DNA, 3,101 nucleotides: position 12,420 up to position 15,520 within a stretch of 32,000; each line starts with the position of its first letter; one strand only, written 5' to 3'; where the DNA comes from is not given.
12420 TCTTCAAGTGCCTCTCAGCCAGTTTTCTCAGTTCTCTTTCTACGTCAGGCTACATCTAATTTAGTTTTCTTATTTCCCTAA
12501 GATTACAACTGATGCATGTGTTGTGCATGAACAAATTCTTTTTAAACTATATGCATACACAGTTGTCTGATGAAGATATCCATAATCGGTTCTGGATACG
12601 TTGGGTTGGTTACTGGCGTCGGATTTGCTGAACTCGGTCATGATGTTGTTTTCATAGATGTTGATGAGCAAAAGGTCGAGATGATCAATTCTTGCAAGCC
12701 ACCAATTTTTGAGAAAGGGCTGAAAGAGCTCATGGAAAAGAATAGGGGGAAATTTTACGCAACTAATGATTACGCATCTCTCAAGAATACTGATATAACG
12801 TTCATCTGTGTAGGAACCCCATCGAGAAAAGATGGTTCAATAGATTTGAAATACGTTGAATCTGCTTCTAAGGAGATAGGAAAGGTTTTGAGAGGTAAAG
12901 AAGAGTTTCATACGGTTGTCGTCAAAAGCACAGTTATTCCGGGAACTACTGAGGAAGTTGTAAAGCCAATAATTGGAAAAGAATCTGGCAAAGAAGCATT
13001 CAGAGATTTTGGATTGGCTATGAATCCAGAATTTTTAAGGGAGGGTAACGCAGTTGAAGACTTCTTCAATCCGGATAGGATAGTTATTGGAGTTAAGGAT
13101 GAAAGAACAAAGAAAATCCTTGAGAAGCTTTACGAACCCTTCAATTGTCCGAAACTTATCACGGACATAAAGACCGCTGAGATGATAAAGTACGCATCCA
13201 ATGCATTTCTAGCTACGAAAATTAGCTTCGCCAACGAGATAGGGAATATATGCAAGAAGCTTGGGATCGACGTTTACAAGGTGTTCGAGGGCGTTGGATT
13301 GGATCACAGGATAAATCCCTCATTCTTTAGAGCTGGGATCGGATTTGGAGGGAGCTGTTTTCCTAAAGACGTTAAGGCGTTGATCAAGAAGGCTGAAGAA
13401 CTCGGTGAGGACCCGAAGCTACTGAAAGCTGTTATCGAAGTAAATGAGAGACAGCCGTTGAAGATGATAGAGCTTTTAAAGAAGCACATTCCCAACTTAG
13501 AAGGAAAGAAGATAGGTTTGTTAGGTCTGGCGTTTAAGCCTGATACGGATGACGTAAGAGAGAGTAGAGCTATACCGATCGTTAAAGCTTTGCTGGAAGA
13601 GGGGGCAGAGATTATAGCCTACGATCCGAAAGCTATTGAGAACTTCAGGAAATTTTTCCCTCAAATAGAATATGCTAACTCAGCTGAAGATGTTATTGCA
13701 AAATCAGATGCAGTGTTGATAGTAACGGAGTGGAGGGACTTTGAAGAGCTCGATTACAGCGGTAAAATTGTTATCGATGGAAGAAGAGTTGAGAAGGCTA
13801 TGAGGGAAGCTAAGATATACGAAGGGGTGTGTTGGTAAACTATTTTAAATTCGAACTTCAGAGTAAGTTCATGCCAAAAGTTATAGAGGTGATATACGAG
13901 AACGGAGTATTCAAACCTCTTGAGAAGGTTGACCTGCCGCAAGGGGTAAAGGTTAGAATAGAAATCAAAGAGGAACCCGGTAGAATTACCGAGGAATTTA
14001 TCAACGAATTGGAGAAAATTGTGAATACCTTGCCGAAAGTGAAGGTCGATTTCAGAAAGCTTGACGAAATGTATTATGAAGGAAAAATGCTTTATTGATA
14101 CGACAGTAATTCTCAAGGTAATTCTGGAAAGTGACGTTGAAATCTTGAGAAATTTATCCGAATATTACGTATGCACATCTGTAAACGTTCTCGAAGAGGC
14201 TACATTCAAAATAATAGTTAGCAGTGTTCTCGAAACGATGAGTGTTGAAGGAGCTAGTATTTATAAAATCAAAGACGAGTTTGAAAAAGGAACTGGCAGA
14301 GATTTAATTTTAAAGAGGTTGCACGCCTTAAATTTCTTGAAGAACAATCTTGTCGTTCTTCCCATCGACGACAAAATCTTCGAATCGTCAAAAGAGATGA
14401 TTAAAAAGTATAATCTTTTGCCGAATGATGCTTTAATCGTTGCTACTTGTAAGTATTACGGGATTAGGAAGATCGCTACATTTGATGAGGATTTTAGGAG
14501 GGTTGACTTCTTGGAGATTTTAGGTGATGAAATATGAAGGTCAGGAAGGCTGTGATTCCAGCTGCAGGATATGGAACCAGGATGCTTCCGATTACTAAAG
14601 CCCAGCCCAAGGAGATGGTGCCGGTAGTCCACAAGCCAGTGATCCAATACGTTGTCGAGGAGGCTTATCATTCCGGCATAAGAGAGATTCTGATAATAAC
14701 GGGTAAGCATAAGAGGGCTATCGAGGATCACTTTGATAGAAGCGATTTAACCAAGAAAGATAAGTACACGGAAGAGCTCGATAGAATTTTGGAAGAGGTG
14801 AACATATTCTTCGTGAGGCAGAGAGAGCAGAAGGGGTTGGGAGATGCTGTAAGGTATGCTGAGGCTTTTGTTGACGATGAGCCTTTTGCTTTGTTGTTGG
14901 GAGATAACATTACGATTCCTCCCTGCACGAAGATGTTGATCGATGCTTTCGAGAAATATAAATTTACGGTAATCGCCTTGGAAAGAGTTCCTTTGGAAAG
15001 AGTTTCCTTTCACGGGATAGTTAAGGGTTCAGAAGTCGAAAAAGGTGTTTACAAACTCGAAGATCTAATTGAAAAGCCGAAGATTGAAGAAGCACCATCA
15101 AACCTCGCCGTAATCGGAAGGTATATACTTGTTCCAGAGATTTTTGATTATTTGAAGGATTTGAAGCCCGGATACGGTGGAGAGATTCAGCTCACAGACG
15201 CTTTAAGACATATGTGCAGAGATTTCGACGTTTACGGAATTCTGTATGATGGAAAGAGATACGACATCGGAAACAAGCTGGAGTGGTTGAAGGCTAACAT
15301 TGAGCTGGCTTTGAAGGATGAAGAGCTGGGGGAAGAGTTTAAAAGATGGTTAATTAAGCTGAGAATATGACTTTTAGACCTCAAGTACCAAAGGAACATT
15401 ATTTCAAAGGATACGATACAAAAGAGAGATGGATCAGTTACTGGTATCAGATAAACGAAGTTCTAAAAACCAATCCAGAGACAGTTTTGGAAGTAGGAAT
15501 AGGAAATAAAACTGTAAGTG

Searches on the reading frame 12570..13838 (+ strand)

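Call 48: search_protein_families(library=pfam, proteins=[window:12570-13838:+], max_evalue=0.00001)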
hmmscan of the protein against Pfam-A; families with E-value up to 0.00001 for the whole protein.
window:12570-13838:+ (422 aa): 4 families
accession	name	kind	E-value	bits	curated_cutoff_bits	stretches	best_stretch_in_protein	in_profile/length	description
PF03721.20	UDPG_MGDP_dh_N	-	2.1e-67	226.8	27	1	1-187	1-187/187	UDP-glucose/GDP-mannose dehydrogenase family, NAD binding domain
PF00984.24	UDPG_MGDP_dh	-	1e-39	134.9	25.4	1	201-293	1-93/94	UDP-glucose/GDP-mannose dehydrogenase family, central domain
PF03720.21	UDPG_MGDP_dh_C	-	1e-27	96.9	30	1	317-407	2-100/103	UDP-glucose/GDP-mannose dehydrogenase family, UDP binding domain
PF03807.23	F420_oxidored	-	1.5e-06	29.2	21.6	0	337-402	14-89/94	NADP oxidoreductase coenzyme F420-dependent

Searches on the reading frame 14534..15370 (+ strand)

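Call 48: search_protein_families(library=pfam, proteins=[window:14534-15370:+], max_evalue=0.00001)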
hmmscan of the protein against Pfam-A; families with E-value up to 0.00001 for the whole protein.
window:14534-15370:+ (278 aa): 2 families
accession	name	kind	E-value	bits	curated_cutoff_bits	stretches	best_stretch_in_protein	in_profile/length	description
PF00483.29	NTP_transferase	-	8.3e-36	124.2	21.2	1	5-255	1-239/245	Nucleotidyl transferase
PF12804.13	NTP_transf_3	-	3.4e-08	34.3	27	1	6-147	1-119/160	MobA-like NTP transferase domain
